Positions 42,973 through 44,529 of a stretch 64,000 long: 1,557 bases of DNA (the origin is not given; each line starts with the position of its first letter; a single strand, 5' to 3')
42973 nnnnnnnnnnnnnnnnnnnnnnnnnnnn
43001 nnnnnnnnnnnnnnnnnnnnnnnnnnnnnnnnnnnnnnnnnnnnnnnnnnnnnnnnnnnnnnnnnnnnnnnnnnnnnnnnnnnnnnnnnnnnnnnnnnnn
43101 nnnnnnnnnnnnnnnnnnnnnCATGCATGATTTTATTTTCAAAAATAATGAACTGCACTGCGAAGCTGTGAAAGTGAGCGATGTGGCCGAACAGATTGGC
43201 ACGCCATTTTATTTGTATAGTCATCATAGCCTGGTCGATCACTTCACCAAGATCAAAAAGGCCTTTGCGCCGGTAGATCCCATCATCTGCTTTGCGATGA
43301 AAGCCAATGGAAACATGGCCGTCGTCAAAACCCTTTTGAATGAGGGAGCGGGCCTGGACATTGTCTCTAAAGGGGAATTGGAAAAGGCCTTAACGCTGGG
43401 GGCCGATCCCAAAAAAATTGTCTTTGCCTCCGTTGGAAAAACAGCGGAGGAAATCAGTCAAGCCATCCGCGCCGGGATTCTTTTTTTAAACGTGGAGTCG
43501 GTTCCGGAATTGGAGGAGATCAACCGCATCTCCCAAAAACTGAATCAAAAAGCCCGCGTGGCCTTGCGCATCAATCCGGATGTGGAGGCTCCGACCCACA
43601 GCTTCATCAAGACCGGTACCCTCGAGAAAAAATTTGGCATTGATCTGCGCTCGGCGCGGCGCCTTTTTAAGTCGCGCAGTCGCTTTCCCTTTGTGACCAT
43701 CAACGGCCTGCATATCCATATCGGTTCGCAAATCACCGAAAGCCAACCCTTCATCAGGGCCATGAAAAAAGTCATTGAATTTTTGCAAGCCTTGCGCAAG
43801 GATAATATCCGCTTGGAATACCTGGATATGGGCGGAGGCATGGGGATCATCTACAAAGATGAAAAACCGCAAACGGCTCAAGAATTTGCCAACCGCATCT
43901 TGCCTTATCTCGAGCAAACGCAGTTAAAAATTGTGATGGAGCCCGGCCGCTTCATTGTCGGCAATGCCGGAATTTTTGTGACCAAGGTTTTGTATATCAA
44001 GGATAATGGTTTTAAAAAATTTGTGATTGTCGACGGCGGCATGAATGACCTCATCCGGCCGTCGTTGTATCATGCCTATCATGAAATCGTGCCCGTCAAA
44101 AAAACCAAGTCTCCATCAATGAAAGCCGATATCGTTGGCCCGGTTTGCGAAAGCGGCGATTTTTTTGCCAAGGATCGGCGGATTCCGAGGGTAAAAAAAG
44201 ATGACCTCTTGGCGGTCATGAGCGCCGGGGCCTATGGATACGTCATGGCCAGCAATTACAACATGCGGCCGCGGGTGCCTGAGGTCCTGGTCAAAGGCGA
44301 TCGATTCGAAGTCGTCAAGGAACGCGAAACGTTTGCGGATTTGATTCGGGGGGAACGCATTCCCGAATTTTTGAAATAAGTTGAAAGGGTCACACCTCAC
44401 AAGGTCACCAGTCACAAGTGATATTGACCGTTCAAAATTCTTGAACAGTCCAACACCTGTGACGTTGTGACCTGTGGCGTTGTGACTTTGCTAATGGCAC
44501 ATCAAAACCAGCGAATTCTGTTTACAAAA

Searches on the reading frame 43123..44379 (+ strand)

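Call 61: search_protein_families(library=pfam, max_evalue=0.00001, proteins=[window:43123-44379:+])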
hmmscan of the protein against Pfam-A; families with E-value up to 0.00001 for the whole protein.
window:43123-44379:+ (418 aa): 3 families
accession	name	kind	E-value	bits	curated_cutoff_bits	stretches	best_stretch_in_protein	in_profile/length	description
PF02784.22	Orn_Arg_deC_N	-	1.5e-61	208.3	23.4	1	36-280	3-247/247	Pyridoxal-dependent decarboxylase, pyridoxal binding domain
PF00278.28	Orn_DAP_Arg_deC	-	1.3e-30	106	23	1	30-369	2-95/95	Pyridoxal-dependent decarboxylase, C-terminal sheet domain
PF01168.26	Ala_racemase_N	-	7.6e-06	26.2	24.1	0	41-243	10-200/220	Alanine racemase, N-terminal domain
